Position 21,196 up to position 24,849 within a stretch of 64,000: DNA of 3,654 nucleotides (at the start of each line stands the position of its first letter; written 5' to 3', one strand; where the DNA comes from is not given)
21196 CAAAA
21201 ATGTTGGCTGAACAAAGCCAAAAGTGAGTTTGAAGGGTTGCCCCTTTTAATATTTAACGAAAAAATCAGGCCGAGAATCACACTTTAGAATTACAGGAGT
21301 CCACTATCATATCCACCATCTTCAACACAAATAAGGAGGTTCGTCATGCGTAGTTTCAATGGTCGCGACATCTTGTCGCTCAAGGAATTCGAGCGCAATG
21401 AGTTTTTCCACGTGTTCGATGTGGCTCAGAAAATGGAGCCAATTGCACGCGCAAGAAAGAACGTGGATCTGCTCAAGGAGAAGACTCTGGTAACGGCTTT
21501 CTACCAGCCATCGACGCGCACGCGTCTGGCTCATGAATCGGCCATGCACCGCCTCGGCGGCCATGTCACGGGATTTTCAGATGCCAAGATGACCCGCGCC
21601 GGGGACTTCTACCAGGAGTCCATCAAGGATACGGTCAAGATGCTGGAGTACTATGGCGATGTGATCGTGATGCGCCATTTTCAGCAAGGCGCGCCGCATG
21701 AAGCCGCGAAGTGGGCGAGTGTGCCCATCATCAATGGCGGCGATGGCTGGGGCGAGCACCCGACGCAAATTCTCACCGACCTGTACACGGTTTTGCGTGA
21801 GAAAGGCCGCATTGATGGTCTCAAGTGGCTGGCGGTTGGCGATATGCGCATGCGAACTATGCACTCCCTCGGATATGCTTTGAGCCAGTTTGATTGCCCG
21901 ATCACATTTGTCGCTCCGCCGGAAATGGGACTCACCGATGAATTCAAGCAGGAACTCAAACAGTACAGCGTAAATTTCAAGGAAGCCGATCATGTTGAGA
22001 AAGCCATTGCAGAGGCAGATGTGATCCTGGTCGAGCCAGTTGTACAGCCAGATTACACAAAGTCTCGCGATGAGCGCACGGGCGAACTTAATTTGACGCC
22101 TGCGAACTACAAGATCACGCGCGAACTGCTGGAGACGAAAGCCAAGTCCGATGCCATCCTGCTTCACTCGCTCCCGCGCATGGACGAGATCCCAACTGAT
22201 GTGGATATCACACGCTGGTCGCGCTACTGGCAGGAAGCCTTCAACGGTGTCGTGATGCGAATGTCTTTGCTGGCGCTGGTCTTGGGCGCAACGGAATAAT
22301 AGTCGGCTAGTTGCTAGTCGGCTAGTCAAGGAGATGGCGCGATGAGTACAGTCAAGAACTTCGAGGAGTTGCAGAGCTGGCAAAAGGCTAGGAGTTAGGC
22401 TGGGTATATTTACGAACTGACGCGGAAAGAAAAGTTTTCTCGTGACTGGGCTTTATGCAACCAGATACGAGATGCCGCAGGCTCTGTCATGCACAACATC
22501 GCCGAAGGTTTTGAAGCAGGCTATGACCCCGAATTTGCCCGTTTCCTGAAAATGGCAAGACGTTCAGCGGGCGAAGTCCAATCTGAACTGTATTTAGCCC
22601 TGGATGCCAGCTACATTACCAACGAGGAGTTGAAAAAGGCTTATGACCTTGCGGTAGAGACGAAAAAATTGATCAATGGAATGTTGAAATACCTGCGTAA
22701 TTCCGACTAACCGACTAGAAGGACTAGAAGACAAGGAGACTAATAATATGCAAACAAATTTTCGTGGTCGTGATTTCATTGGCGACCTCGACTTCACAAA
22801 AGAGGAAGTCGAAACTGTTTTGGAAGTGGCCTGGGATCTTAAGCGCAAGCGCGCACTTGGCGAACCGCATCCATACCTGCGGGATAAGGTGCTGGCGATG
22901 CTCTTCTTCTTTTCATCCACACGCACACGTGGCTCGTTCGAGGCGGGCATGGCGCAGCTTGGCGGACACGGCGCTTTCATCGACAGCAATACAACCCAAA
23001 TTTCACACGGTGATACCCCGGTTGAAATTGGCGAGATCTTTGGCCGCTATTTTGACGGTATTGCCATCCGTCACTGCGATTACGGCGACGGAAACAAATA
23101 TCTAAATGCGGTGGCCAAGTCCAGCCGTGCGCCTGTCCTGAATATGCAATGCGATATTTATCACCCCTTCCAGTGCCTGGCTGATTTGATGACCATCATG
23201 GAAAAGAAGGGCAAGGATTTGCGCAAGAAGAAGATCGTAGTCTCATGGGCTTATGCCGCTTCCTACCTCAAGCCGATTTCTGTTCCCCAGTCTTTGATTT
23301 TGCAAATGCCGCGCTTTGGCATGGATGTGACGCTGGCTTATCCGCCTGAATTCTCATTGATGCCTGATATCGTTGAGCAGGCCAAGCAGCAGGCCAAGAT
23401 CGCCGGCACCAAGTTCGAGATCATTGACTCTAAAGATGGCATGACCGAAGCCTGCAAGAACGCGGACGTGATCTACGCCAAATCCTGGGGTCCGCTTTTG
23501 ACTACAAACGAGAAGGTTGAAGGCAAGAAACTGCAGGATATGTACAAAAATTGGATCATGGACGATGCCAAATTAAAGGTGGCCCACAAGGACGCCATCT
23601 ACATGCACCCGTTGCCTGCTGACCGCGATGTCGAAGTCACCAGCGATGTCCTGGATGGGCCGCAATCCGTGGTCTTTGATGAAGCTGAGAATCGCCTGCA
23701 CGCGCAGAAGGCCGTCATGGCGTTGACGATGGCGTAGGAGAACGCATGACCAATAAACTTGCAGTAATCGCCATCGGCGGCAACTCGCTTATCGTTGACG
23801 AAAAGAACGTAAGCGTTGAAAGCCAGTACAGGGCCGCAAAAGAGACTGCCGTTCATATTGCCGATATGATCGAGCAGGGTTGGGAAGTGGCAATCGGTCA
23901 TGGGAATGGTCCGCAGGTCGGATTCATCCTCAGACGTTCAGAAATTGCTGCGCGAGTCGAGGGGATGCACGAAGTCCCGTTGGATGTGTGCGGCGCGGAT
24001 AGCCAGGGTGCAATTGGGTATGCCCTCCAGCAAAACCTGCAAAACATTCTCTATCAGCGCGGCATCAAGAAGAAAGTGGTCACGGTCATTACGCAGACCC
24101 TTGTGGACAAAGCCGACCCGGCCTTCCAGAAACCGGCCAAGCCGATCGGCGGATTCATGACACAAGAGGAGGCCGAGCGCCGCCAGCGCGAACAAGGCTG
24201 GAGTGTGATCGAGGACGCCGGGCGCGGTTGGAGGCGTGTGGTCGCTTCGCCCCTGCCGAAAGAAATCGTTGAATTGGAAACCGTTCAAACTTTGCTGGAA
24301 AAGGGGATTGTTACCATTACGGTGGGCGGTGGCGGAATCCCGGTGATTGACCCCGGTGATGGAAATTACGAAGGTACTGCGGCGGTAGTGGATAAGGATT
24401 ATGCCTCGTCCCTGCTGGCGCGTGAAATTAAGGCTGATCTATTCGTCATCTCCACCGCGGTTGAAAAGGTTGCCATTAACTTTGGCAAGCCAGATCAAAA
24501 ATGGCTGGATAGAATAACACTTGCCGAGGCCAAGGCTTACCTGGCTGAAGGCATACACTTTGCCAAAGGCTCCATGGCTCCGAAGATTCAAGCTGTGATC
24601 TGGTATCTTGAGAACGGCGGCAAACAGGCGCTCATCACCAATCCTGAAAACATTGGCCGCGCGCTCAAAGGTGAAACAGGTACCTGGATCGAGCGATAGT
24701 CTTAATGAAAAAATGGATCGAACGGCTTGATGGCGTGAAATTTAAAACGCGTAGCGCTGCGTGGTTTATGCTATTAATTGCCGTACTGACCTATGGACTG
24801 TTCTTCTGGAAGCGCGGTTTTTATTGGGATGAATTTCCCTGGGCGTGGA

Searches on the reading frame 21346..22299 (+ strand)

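Call 11: search_protein_families(library=ncbifam, proteins=[window:21346-22299:+], max_evalue=0.00001)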
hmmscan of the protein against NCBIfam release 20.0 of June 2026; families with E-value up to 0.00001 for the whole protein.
window:21346-22299:+ (317 aa): 17 families
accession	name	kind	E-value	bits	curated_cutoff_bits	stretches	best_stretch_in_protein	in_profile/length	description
TIGR00670.1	asp_carb_tr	equivalog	1.2e-75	254.4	236.95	1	7-313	1-303/304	aspartate carbamoyltransferase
NF002032.1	PRK00856.1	equivalog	5.6e-67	226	263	1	7-312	1-296/297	aspartate carbamoyltransferase catalytic subunit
NF006046.0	PRK08192.1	equivalog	4.1e-57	194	512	1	1-315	1-319/339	aspartate carbamoyltransferase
NF008853.0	PRK11891.1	equivalog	1.3e-53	182.2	560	1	7-316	89-401/430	aspartate carbamoyltransferase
NF001986.0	PRK00779.1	subfamily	4.7e-48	163.9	306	1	5-314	4-305/307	ornithine carbamoyltransferase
TIGR00658.1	orni_carb_tr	equivalog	4.1e-44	151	280.85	1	7-313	1-303/304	ornithine carbamoyltransferase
TIGR04384.1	putr_carbamoyl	exception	1.9e-34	119.3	500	1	10-312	3-306/330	putrescine carbamoyltransferase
NF003286.0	PRK04284.1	subfamily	3.7e-32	111.7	515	1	3-287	3-285/332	ornithine carbamoyltransferase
NF010387.0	PRK13814.1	equivalog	2.5e-24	85.8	660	1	40-313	40-303/310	aspartate carbamoyltransferase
NF002470.0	PRK01713.1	equivalog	3.5e-22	79.3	545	1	5-295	6-294/334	ornithine carbamoyltransferase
NF011380.0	PRK14805.1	equivalog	4.1e-22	78.6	421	1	8-313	3-300/302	ornithine carbamoyltransferase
NF009916.0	PRK13376.1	equivalog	4.9e-19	68.2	800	1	2-315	3-335/525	bifunctional aspartate carbamoyltransferase catalytic subunit/aspartate carbamoyltransferase regulatory subunit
NF009213.0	PRK12562.1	subfamily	5.5e-16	58.9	559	1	3-281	3-280/334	ornithine carbamoyltransferase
NF003384.0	PRK04523.1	equivalog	3.7e-11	42.7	288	1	9-277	6-295/336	N-acetylornithine carbamoyltransferase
NF011379.0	PRK14804.1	equivalog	1.5e-09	37.4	373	1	9-278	9-272/311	ornithine carbamoyltransferase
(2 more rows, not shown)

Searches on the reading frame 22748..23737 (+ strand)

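Call 11: search_protein_families(library=ncbifam, proteins=[window:22748-23737:+], max_evalue=0.00001)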
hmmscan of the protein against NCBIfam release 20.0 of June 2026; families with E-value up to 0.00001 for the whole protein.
window:22748-23737:+ (329 aa): 16 families
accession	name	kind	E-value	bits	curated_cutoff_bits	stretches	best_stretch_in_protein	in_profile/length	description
NF001986.0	PRK00779.1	subfamily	4.5e-75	252.6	306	1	6-328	4-304/307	ornithine carbamoyltransferase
TIGR00658.1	orni_carb_tr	equivalog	1.1e-69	234.9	280.85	1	8-328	1-303/304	ornithine carbamoyltransferase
NF003384.0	PRK04523.1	equivalog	1.9e-68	231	288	1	8-326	4-331/336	N-acetylornithine carbamoyltransferase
TIGR04384.1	putr_carbamoyl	exception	1.1e-59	202.2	500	1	9-326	1-305/330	putrescine carbamoyltransferase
NF005538.0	PRK07200.1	equivalog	2.1e-56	191.6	453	1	5-303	19-351/396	knotted carbamoyltransferase YgeW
TIGR03316.1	ygeW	equivalog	3.7e-53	180.8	500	1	7-318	18-355/391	knotted carbamoyltransferase YgeW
NF003286.0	PRK04284.1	subfamily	2.4e-51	174.8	515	1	3-328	2-330/332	ornithine carbamoyltransferase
NF011380.0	PRK14805.1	equivalog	1.6e-48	165.3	421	1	9-326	3-298/302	ornithine carbamoyltransferase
NF002032.1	PRK00856.1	equivalog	5e-39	134.3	263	1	9-327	2-296/297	aspartate carbamoyltransferase catalytic subunit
TIGR00670.1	asp_carb_tr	equivalog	2e-36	125.7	236.95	1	14-328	7-303/304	aspartate carbamoyltransferase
NF002470.0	PRK01713.1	equivalog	2.2e-36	126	545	1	1-296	1-282/334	ornithine carbamoyltransferase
NF011379.0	PRK14804.1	equivalog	1.2e-34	119.8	373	1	11-324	10-305/311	ornithine carbamoyltransferase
NF009213.0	PRK12562.1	subfamily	4.1e-31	108.6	559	2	5-291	4-277/334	ornithine carbamoyltransferase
NF008853.0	PRK11891.1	equivalog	3.1e-23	82.1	560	1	16-326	97-396/430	aspartate carbamoyltransferase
NF006046.0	PRK08192.1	equivalog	2.6e-22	79.5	512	1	3-328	2-317/339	aspartate carbamoyltransferase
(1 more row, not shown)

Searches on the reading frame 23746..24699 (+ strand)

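Call 12: search_protein_families(library=ncbifam, proteins=[window:23746-24699:+], max_evalue=0.00001)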
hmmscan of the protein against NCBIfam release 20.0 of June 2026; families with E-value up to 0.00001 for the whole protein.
window:23746-24699:+ (317 aa): 6 families
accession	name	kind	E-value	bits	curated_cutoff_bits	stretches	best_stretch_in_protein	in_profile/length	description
NF009007.0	PRK12352.1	subfamily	4.9e-123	410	266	1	3-315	2-313/316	carbamate kinase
TIGR00746.1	arcC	equivalog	1.6e-114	382.1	358.25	1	6-315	3-307/309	carbamate kinase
NF009008.0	PRK12354.1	subfamily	1.7e-91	306.6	361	1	6-316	3-299/308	carbamate kinase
NF006926.0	PRK09411.1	equivalog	4.3e-68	229.7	416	1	4-316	2-296/297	carbamate kinase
TIGR00761.1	argB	equivalog_domain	2.8e-11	43.4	151.3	1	185-297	124-231/231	acetylglutamate kinase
NF010659.0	PRK14058.1-1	equivalog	5.9e-07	28.9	223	1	184-315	138-266/267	[LysW]-aminoadipate kinase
